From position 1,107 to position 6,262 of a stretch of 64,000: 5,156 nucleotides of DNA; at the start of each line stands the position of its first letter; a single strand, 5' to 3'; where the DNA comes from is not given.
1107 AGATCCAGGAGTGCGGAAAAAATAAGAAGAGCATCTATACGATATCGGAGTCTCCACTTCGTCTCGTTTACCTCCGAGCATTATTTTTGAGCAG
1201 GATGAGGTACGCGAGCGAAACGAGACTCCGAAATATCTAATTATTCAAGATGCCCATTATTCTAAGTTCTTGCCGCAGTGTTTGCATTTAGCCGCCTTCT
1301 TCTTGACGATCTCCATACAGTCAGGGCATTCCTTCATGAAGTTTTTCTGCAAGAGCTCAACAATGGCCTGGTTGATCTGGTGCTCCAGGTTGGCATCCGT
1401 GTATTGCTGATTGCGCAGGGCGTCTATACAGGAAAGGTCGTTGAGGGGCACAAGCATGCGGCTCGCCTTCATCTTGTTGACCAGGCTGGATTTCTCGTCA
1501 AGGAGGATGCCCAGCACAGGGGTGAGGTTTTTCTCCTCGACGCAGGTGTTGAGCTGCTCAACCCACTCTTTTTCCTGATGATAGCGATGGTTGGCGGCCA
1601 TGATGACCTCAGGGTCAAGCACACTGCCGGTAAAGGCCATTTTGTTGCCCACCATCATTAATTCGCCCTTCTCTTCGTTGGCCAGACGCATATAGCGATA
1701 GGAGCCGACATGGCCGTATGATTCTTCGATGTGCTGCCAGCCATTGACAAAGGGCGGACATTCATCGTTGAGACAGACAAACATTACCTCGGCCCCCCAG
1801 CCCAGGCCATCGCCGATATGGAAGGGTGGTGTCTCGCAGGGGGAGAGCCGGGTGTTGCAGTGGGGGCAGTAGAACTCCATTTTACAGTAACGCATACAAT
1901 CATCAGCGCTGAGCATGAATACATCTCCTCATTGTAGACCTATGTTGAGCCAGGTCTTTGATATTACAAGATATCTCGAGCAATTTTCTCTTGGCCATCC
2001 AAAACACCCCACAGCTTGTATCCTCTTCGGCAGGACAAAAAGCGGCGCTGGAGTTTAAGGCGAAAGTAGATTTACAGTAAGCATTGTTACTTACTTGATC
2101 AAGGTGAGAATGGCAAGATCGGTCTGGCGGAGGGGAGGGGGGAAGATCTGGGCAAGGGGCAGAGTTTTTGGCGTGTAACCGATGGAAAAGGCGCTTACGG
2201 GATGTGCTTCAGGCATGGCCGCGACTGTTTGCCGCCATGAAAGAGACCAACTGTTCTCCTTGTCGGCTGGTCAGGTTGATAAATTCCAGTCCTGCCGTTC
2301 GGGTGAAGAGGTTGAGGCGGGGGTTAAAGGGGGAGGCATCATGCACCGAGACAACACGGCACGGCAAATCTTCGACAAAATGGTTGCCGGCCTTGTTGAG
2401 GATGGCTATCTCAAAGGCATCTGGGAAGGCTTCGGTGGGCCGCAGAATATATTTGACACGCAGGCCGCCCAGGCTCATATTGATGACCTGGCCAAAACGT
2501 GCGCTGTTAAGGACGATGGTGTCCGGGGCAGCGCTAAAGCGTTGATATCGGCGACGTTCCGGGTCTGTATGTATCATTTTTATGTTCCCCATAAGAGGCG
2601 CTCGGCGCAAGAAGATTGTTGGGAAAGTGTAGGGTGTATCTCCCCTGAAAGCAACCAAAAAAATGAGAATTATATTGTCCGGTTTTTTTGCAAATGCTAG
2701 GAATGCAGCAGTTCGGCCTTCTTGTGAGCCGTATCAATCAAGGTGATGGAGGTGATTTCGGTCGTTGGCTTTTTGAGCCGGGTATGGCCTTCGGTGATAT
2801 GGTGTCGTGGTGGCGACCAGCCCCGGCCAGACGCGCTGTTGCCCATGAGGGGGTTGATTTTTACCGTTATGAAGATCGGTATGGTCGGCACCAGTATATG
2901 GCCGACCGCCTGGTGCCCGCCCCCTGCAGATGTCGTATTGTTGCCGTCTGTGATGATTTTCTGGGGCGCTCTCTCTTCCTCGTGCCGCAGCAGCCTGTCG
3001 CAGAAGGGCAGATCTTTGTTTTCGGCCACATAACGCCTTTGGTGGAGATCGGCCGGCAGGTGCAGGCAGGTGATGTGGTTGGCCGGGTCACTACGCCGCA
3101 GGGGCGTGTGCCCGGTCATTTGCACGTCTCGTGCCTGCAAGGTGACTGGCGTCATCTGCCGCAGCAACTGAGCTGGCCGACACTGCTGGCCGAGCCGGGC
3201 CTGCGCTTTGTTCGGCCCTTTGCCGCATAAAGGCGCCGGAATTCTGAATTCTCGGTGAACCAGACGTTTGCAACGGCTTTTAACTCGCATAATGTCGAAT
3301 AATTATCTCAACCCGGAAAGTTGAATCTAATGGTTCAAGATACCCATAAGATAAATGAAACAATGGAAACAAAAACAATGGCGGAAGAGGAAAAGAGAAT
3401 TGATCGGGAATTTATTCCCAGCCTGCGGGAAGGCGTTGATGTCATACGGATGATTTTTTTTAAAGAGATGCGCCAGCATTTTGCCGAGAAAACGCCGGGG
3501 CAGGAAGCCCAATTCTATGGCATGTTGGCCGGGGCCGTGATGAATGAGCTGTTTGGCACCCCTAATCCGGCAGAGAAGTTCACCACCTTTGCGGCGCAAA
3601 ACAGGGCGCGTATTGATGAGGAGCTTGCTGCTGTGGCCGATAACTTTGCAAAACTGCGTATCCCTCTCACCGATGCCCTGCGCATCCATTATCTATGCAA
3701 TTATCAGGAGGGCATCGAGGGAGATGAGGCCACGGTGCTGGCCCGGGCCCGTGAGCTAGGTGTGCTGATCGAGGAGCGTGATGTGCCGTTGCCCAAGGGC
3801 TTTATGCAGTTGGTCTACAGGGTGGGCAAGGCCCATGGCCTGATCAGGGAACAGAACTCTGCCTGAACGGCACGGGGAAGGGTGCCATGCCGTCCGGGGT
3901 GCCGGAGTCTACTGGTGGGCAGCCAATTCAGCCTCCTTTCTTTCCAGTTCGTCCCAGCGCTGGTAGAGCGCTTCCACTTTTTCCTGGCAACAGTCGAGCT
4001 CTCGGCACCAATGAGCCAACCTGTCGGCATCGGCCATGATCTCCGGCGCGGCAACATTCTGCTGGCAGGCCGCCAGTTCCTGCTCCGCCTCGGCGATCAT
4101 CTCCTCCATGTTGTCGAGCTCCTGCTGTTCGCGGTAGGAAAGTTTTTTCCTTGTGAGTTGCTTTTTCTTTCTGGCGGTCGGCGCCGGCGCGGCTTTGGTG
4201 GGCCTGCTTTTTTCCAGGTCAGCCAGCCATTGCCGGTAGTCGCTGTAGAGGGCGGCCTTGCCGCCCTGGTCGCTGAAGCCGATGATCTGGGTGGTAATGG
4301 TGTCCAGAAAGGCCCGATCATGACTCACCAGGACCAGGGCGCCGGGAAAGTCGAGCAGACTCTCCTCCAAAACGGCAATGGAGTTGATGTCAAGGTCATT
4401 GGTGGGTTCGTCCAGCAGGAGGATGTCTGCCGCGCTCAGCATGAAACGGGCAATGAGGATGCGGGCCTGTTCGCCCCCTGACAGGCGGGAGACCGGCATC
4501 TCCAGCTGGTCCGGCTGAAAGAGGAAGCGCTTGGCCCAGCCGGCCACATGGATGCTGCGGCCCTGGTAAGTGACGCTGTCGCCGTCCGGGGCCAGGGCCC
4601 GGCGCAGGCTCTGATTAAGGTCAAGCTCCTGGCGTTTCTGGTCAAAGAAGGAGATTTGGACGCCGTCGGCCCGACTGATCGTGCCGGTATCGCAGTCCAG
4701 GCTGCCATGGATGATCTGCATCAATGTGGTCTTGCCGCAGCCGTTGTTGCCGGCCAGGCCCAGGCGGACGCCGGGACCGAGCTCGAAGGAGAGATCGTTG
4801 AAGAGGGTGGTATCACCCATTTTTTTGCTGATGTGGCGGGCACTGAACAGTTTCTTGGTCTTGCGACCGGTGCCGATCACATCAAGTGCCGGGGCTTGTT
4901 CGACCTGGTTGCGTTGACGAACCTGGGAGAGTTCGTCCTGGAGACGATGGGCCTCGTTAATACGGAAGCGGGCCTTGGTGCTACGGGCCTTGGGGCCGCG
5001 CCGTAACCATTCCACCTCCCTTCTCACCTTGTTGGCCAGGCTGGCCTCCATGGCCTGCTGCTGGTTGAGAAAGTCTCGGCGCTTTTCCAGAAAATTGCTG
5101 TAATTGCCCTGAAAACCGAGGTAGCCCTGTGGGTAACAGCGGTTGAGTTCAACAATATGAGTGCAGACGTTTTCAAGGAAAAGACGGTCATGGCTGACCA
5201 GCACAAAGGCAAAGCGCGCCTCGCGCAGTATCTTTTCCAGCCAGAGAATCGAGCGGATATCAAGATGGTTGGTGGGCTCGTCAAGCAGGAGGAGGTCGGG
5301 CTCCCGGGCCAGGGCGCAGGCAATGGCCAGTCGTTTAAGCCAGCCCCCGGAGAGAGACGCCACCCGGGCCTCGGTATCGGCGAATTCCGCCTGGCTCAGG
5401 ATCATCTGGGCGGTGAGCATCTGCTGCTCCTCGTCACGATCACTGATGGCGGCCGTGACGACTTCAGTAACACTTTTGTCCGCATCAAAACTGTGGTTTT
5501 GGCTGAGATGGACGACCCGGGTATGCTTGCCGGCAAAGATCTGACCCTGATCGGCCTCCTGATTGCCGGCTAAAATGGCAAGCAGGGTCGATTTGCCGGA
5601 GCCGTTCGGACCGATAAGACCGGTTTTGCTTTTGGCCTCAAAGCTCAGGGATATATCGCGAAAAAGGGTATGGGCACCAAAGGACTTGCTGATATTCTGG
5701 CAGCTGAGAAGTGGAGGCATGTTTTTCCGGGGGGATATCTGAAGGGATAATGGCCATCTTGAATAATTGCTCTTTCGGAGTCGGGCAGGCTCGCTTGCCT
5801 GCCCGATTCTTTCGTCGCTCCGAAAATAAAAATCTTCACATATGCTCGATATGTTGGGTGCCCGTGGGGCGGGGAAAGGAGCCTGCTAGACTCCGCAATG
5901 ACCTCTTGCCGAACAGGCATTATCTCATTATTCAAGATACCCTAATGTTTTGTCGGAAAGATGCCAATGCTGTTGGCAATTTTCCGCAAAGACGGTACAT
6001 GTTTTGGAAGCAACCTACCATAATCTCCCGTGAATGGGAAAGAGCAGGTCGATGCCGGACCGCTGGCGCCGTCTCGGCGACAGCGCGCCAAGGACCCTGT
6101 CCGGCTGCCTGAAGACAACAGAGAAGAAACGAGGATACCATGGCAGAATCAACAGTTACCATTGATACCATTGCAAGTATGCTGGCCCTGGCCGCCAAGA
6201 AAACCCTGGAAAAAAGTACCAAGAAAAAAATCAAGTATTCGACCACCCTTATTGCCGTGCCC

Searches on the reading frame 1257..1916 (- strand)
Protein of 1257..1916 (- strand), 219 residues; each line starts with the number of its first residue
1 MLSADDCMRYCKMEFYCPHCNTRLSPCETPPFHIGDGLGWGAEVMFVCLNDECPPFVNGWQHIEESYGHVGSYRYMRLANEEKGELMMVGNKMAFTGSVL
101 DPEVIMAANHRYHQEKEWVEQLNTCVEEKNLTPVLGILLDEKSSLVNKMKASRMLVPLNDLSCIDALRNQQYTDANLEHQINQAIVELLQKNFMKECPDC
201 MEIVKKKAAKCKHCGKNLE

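Call 60: find_encoding_contigs(protein=window:1257-1916:-, flank=10000, max_places=1)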
Protein window:1257-1916:- (219 aa): 5 contigs read that carry it; 1 place shown.
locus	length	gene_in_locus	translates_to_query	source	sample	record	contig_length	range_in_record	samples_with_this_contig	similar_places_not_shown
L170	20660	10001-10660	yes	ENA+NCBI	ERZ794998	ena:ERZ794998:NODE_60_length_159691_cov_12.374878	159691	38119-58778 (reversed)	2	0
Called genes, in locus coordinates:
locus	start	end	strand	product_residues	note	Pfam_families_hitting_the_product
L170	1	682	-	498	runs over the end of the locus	PF00350:Dynamin_N (faint), PF13167:GTP-bdg_N, PF16360:GTP-bdg_M, PF01926:MMR_HSR1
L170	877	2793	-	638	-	PF00009:GTP_EFTU, PF01926:MMR_HSR1 (weak), PF03144:GTP_EFTU_D2 (weak), PF25461:Beta-barrel_SelB, PF09106:WHD_2nd_SelB, PF09107:WHD_3rd_SelB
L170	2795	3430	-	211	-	PF00753:Lactamase_B, PF19583:ODP (weak)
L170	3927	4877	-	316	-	PF01656:CbiA, PF02374:ArsA_ATPase (weak), PF09140:MipZ (weak), PF10609:ParA, PF13614:AAA_31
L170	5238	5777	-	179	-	PF11813:DUF3334, PF13690:CheX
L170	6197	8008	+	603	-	PF02463:SMC_N (faint), PF03193:RsgA_GTPase (faint), PF13175:AAA_15 (faint), PF13476:AAA_23 (faint), PF00005:ABC_tran, PF12848:ABC_tran_Xtn (weak), PF00005:ABC_tran, PF16326:ABC_tran_CTD, +4 more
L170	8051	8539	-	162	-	-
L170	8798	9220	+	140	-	-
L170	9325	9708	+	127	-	PF07238:PilZ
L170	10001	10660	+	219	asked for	-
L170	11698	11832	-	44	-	-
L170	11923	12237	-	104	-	-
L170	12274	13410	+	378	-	PF00365:PFK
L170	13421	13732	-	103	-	PF01844:HNH, PF13395:HNH_4 (weak), PF14279:HNH_5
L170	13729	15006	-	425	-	PF08245:Mur_ligase_M, PF27239:FOL3_C, PF02875:Mur_ligase_C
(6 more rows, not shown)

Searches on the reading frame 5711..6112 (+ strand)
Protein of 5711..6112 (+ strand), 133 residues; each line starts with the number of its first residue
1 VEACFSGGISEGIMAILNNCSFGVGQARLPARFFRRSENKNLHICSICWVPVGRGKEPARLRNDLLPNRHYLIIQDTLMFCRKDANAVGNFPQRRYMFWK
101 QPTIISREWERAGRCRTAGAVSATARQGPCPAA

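Call 68: search_protein_families(library=pfam, proteins=[window:5711-6112:+], max_evalue=0.001)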
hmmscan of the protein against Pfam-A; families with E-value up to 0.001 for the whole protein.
window:5711-6112:+ (133 aa): 0 families
